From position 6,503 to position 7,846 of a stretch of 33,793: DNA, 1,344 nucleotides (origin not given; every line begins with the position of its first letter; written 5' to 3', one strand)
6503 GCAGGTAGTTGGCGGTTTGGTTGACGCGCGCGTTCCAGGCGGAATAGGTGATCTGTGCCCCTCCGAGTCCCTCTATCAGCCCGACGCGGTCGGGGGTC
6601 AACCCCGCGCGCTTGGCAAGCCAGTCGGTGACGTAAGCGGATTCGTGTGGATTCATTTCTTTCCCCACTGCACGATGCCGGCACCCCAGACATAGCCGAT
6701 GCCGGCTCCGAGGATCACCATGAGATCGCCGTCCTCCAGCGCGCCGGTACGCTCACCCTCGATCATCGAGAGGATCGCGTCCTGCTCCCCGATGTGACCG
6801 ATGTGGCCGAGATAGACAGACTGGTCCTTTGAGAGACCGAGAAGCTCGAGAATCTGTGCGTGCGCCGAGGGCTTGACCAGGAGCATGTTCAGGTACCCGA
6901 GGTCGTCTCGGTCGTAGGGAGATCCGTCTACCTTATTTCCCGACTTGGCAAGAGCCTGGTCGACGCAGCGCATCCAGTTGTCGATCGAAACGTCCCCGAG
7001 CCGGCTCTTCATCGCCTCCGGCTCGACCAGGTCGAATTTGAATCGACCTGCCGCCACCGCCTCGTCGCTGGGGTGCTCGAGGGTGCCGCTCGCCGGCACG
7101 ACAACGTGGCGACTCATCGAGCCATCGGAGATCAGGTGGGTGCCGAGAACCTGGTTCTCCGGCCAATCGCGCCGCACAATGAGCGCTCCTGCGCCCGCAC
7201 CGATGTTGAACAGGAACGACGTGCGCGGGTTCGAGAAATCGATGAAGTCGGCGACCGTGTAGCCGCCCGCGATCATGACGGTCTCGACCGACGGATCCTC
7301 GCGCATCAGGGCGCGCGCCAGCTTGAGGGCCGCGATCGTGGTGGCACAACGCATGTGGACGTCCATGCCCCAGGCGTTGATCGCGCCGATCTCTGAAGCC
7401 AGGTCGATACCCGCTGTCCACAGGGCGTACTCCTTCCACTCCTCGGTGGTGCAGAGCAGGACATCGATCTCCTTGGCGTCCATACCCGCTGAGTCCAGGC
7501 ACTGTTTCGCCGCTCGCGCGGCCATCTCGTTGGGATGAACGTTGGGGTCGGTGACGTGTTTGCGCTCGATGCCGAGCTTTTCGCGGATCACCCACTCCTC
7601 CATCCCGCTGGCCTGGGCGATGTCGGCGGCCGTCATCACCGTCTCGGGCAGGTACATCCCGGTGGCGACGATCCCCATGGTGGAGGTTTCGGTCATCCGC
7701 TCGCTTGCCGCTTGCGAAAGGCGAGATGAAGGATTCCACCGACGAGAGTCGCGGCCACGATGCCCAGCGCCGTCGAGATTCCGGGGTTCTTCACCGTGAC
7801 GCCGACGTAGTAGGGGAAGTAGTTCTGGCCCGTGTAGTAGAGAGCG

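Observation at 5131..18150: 13-kb TetR-headed, translationally coupled operon mixing uptake machinery with thiolase-fold/acyl-CoA enzymes: candidate undescribed pathway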

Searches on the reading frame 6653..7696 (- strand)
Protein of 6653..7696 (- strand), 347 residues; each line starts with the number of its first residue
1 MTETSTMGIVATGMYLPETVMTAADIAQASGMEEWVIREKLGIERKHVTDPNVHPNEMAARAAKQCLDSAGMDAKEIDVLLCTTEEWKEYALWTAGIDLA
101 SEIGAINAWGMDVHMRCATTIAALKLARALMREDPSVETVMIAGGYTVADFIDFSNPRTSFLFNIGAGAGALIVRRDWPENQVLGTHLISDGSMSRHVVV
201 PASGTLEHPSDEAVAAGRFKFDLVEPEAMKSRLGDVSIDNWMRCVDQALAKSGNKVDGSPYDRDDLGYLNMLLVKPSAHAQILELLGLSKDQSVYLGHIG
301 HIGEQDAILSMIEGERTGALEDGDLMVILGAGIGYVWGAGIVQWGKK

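Call 8: search_protein_families(library=pfam, proteins=[window:6653-7696:-], max_evalue=0.001)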
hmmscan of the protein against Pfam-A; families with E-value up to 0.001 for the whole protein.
window:6653-7696:- (347 aa): 2 families
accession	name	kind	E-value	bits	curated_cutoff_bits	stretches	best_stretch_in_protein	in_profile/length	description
PF08545.16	ACP_syn_III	-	7.3e-15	55.1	24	1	111-192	1-80/80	3-Oxoacyl-[acyl-carrier-protein (ACP)] synthase III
PF08541.16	ACP_syn_III_C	-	5.5e-12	46.1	26.6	1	261-344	6-90/90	3-Oxoacyl-[acyl-carrier-protein (ACP)] synthase III C terminal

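Call 9: search_protein_families(library=ncbifam, proteins=[window:6653-7696:-], max_evalue=0.00001)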
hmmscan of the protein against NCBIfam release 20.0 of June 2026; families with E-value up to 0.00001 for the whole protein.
window:6653-7696:- (347 aa): 10 families
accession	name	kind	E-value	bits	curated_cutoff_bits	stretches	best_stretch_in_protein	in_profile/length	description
NF005308.0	PRK06840.1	equivalog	1.1e-123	412.6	315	1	5-346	3-337/339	3-oxoacyl-ACP synthase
NF006829.0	PRK09352.1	subfamily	3.2e-36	124.9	249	1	6-210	4-204/322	beta-ketoacyl-ACP synthase 3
TIGR00747.1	fabH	subfamily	1.1e-31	110.1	292.1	1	7-205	3-197/322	beta-ketoacyl-ACP synthase III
NF004623.0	PRK05963.1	equivalog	1.1e-18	67.6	437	1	7-214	6-209/328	beta-ketoacyl-ACP synthase III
NF005541.0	PRK07204.1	equivalog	1.8e-15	57.1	402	1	6-223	4-219/329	beta-ketoacyl-ACP synthase III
NF003274.0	PRK04262.1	equivalog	1.1e-13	50.9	244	1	6-176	2-166/347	hydroxymethylglutaryl-CoA synthase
NF005703.0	PRK07515.1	equivalog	1e-10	41.1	304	1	17-178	49-214/373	beta-ketoacyl-ACP synthase III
TIGR01835.1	HMG-CoA-S_prok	equivalog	3.3e-08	32.7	360.35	1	8-177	2-163/382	hydroxymethylglutaryl-CoA synthase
TIGR00748.1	HMG_CoA_syn_Arc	equivalog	2.9e-07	30.1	353.35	1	7-174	2-163/345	hydroxymethylglutaryl-CoA synthase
NF009519.0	PRK12880.1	equivalog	9.2e-06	25.2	436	0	40-203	45-202/353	beta-ketoacyl-ACP synthase III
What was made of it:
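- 6653..7696 (-): KAS_B: FabH-fold protein with Cys117-His301-Asp306 (GHxxxxD), PRK06840 family. NCBIfam NF005308 412.6 bits, above the cut-off of 315 (call 9).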

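Call 14: search_solved_structures(query=window:6653-7696:-, max_evalue=0.00001)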
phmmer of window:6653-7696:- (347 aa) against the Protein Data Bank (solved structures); distinct sequences matched with E-value up to 0.00001: 53.
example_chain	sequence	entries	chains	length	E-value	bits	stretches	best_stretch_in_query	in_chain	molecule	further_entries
8vd9_A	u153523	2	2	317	4.5e-24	88.5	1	7-199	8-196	Beta-ketoacyl-[acyl-carrier-protein] synthase III 1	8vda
6x7r_A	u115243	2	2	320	5.5e-22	81.7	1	9-343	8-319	3-oxoacyl-[acyl-carrier-protein] synthase 3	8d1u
1hn9_A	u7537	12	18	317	5.7e-22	81.6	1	9-343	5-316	BETA-KETOACYL-ACYL CARRIER PROTEIN SYNTHASE III | 3-oxoacyl-[acyl-carrier-protein] synthase III | 3-oxoacyl-[acyl-carrier-protein] synthase 3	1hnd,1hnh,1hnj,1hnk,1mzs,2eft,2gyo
1ebl_A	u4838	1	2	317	6.1e-22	81.5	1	9-343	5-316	BETA-KETOACYL-ACP SYNTHASE III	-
9ka2_A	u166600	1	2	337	6.3e-22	81.5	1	9-343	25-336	Beta-ketoacyl-[acyl-carrier-protein] synthase III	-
3il9_A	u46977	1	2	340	6.8e-22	81.4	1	9-343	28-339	3-oxoacyl-[acyl-carrier-protein] synthase 3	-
4ryb_A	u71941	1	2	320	9.3e-21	77.6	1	9-202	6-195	3-oxoacyl-[acyl-carrier-protein] synthase 3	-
9ka5_A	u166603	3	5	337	2.8e-20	76.1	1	9-343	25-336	Beta-ketoacyl-[acyl-carrier-protein] synthase III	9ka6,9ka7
2ebd_A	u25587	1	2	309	4.7e-20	75.3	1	9-196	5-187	3-oxoacyl-[acyl-carrier-protein] synthase 3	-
1zow_A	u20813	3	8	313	3.8e-18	69.1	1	7-201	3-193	3-oxoacyl-[acyl-carrier-protein] synthase III | 3-oxoacyl-[acyl-carrier-protein] synthase 3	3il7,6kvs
4dfe_A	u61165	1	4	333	3.9e-18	69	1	8-202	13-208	3-oxoacyl-[acyl-carrier-protein] synthase 3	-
5bqs_A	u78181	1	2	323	1.1e-16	64.3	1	13-271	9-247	3-oxoacyl-[acyl-carrier-protein] synthase 3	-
4nhd_A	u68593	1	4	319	1.6e-16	63.7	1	9-195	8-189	3-oxoacyl-[acyl-carrier-protein] synthase 3 protein 1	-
1hzp_A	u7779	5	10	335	1.5e-15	60.6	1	6-180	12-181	3-OXOACYL-[ACYL-CARRIER-PROTEIN] SYNTHASE III | 3-oxoacyl-[acyl-carrier-protein] synthase 3 | Beta-ketoacyl-ACP synthase III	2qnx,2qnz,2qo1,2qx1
1m1m_A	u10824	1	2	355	1.8e-15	60.2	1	6-180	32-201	3-OXOACYL-[ACYL-CARRIER-PROTEIN] SYNTHASE III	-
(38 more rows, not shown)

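Call 35: find_homologous_proteins(query=window:6653-7696:-, max_evalue=1e-20)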
Query window:6653-7696:- (347 aa): 2159 proteins with E <= 1e-20 among 8000 candidates; the best 120 are listed.
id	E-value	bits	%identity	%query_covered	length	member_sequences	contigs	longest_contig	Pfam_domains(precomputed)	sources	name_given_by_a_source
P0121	7.9e-230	780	100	100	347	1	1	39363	PF08545.17,PF08541.17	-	-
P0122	1.0e-204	697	88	100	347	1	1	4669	PF08545.17,PF08541.17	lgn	-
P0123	9.0e-204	694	88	99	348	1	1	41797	PF08545.17,PF08541.17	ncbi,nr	ncbi:MAG: 3-oxoacyl-ACP synthase [bacterium]|nr:3-oxoacyl-ACP synthase [bacterium]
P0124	2.1e-202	690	87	100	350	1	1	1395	PF08545.17,PF08541.17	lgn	-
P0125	9.4e-202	688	86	100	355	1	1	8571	PF08545.17,PF08541.17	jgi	jgi:3-oxoacyl-[acyl-carrier-protein] synthase-3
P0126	3.9e-190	649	80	100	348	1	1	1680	PF08545.17,PF08541.17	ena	-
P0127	1.2e-188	645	81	100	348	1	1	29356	PF08545.17,PF08541.17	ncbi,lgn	-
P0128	4.0e-187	639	80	98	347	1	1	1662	PF08545.17,PF08541.17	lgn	-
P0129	9.2e-186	635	79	99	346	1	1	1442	PF08545.17,PF08541.17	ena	-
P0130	1.2e-185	635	79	99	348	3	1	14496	PF08545.17,PF08541.17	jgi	jgi:3-oxoacyl-[acyl-carrier-protein] synthase-3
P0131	4.9e-184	629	79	99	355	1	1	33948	PF08545.17,PF08541.17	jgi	jgi:3-oxoacyl-[acyl-carrier-protein] synthase-3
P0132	7.1e-184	629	77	99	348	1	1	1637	PF08545.17,PF08541.17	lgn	-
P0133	1.0e-183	628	79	98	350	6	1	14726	PF08545.17,PF08541.17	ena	-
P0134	7.4e-183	625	78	99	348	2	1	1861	PF08545.17,PF08541.17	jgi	jgi:3-oxoacyl-[acyl-carrier-protein] synthase-3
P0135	1.7e-182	624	77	99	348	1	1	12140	PF08545.17,PF08541.17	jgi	jgi:3-oxoacyl-[acyl-carrier-protein] synthase-3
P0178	1.2e-171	589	72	100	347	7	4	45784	PF08545.17,PF08541.17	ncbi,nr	ncbi:MAG: 3-oxoacyl-ACP synthase [Acidimicrobiia bacterium]|nr:3-oxoacyl-ACP synthase [Acidimicrobii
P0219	3.1e-160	551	69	98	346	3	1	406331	PF08545.17,PF08541.17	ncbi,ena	-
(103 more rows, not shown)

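Call 36: find_encoding_contigs(protein=P0178, flank=10000, max_places=2)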
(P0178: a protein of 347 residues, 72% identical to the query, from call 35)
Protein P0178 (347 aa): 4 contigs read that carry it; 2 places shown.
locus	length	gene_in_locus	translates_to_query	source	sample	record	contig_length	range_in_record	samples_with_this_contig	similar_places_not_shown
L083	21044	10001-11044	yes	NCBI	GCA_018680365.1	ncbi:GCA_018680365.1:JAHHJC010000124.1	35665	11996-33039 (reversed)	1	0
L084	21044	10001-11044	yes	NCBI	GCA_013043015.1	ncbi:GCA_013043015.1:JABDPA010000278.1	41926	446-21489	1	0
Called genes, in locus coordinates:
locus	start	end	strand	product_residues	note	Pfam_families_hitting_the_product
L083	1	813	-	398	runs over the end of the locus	PF00266:Aminotran_5, PF01053:Cys_Met_Meta_PP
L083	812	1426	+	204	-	PF02622:DUF179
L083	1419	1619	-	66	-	-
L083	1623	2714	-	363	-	PF19361:DUF5937 (weak), PF01022:HTH_5, PF09339:HTH_IclR (weak), PF12840:HTH_20, PF13412:HTH_24 (weak)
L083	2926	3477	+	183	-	PF00857:Isochorismatase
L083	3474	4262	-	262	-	-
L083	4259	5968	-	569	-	PF00171:Aldedh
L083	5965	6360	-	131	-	PF03625:DUF302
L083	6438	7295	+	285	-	PF04228:Zn_peptidase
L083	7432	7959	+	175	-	PF03588:Leu_Phe_trans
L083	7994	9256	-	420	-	PF02720:DUF222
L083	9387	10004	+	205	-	PF00440:TetR_N, PF16925:TetR_C_13 (faint)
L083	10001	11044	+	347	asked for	PF08545:ACP_syn_III, PF08541:ACP_syn_III_C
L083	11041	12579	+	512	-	PF00501:AMP-binding, PF13193:AMP-binding_C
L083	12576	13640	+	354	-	PF00561:Abhydrolase_1, PF12146:Hydrolase_4 (weak), PF12697:Abhydrolase_6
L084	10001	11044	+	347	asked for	PF08545:ACP_syn_III, PF08541:ACP_syn_III_C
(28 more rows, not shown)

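Call 37: find_encoding_contigs(protein=P0219, flank=10000, max_places=2)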
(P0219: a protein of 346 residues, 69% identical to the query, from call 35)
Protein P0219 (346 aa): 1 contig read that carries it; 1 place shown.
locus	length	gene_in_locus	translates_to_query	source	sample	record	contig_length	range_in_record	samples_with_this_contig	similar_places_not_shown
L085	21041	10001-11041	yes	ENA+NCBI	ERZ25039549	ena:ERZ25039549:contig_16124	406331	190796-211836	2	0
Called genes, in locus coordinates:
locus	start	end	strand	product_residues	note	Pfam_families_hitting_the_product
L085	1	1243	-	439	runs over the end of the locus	PF02878:PGM_PMM_I, PF02879:PGM_PMM_II, PF02880:PGM_PMM_III, PF00408:PGM_PMM_IV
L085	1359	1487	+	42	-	-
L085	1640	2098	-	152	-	PF00572:Ribosomal_L13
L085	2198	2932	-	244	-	PF01416:PseudoU_synth_1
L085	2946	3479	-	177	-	PF04893:Yip1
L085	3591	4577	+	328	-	PF00248:Aldo_ket_red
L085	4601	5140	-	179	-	PF00293:NUDIX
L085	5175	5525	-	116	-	PF01196:Ribosomal_L17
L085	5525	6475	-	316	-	PF01193:RNA_pol_L, PF01000:RNA_pol_A_bac, PF03118:RNA_pol_A_CTD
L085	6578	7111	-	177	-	PF00163:Ribosomal_S4, PF01479:S4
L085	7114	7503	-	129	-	PF00411:Ribosomal_S11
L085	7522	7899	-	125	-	PF00416:Ribosomal_S13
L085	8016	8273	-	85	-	PF01176:eIF-1a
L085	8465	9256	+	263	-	-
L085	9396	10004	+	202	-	PF00440:TetR_N, PF16925:TetR_C_13 (weak)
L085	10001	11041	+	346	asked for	PF08545:ACP_syn_III, PF08541:ACP_syn_III_C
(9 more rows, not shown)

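Call 44: search_dna_similar(query=window:6653-7696:-, collection=plasmids, mode=protein, max_rows=25, max_evalue=1e-20)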
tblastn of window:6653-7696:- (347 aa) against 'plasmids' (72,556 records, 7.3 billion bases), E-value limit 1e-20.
Records with a match: 13; places in all: 15; records where one place covers at least 80% of the query: 13.
Best place of each record, by identity: <60% 13.
By first word of the organism name: Halobaculum 8; Halomicrococcus 1; Salarchaeum 1; Bacillus 1; Brevibacillus 1; Chloroflexota 1.
By predicted mobility (MOB-suite, as given by PLSDB): non-mobilizable 13.
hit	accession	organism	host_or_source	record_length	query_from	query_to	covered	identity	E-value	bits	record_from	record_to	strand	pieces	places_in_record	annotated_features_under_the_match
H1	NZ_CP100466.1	Halomicrococcus gelatinilyticus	cell culture,sediment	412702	2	344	99%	35.5%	7e-62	220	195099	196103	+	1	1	3-oxoacyl-ACP synthase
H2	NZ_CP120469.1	Halobaculum limi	cell culture,sediment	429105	2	344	99%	34.5%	4e-63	224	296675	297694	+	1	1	3-oxoacyl-ACP synthase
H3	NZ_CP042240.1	Salarchaeum sp. JOR-1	Brine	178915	6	344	98%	34.7%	2e-49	184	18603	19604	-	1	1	3-oxoacyl-ACP synthase | branched-chain amino acid ABC transporter permease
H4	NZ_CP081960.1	Halobaculum magnesiiphilum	cell culture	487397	1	344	99%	33.2%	9e-59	211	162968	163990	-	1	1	3-oxoacyl-ACP synthase | branched-chain amino acid ABC transporter permease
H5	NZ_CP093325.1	Bacillus sp. N5-665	whole organism,peat soil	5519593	6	344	98%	33.6%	4e-62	221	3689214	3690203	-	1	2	none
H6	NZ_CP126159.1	Halobaculum halobium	cell culture,sediment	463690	1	347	100%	32.1%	6e-57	206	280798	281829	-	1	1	3-oxoacyl-ACP synthase | branched-chain amino acid ABC transporter permease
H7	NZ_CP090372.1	Halobaculum sp. CBA1158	solar salt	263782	6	344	98%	32.8%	7e-54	197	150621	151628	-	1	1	3-oxoacyl-ACP synthase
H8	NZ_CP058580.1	Halobaculum salinum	cell culture,saline soil sample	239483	7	344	97%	32.9%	5e-56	203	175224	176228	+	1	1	3-oxoacyl-ACP synthase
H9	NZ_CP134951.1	Halobaculum sp. XH14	cell culture,sediment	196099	2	344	99%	32.2%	7e-53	194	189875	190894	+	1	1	3-oxoacyl-ACP synthase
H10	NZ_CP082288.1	Halobaculum roseum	cell culture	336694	1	344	99%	31.8%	1e-55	202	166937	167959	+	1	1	3-oxoacyl-ACP synthase | branched-chain amino acid ABC transporter permease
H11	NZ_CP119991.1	Halobaculum marinum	cell culture,sediment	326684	7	344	95%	32.7%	3e-38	205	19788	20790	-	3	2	3-oxoacyl-[acyl-carrier-protein] synthase III C-terminal ...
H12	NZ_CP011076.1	Brevibacillus laterosporus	Oryza sativa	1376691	7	344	97%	30.8%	3e-53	195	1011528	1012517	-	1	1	none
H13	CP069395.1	Chloroflexota bacterium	single cell,cold seep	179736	9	335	94%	24.2%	4e-21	101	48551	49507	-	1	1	ketoacyl-ACP synthase III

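Call 45: get_annotated_region(hit=H4, flank=9000)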
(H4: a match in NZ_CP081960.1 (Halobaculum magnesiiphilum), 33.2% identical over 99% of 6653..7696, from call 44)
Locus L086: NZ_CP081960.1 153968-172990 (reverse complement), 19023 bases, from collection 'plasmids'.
description: Halobaculum magnesiiphilum strain NBRC 109044 plasmid unnamed2, complete sequence
organism: Halobaculum magnesiiphilum (NCBI taxid 1017351)
taxonomy: Archaea; Euryarchaeota; Halobacteria; Halobacteriales; Haloferacaceae; Halobaculum; Halobaculum magnesiiphilum
host: -; source: cell culture; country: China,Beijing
typing (MOB-suite, as given by PLSDB): non-mobilizable
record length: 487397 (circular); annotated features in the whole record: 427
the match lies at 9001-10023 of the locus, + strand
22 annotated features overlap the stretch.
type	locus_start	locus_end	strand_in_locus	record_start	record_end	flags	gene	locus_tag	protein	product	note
CDS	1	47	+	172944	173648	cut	-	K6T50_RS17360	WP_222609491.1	helix-turn-helix domain-containing protein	-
CDS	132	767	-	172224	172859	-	-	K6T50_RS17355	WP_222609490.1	type 1 glutamine amidotransferase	-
CDS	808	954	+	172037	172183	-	-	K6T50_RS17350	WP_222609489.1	hypothetical protein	-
CDS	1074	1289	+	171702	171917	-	-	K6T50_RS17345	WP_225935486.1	hypothetical protein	-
CDS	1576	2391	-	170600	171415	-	-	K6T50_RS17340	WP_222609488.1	nucleotidyl transferase AbiEii/AbiGii toxin family protein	-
CDS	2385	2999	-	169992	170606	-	-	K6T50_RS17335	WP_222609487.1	hypothetical protein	-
CDS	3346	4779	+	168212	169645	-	-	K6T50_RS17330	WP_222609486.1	ABC transporter substrate-binding protein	-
CDS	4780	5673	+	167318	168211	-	-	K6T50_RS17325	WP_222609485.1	ABC transporter ATP-binding protein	-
CDS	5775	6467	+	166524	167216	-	-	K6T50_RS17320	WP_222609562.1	ABC transporter ATP-binding protein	-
CDS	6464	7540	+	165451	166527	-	-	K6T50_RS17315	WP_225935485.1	branched-chain amino acid ABC transporter permease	GO:0015803 - branched-chain amino acid transport [Evidence IEA]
CDS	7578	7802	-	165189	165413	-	-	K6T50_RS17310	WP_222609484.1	hypothetical protein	-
CDS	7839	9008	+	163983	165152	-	-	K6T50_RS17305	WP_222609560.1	branched-chain amino acid ABC transporter permease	GO:0015803 - branched-chain amino acid transport [Evidence IEA]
CDS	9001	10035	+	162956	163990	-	-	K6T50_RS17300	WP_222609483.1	3-oxoacyl-ACP synthase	-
CDS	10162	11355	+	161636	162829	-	-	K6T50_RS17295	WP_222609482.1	PQQ-binding-like beta-propeller repeat protein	-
CDS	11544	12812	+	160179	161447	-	-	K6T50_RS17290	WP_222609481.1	acyl-CoA dehydrogenase family protein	-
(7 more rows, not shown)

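Call 46: get_annotated_region(hit=H5, flank=9000)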
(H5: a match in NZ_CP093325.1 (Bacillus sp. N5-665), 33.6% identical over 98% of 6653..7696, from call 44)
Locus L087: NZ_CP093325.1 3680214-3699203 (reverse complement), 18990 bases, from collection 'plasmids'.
description: Bacillus sp. N5-665 strain N5/665 plasmid p1, complete sequence
organism: Bacillus sp. N5-665 (NCBI taxid 2925318)
taxonomy: Bacteria; Bacillota; Bacilli; Bacillales; Bacillaceae; Bacillus; Bacillus sp. N5-665
host: -; source: whole organism,peat soil; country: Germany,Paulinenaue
typing (MOB-suite, as given by PLSDB): non-mobilizable
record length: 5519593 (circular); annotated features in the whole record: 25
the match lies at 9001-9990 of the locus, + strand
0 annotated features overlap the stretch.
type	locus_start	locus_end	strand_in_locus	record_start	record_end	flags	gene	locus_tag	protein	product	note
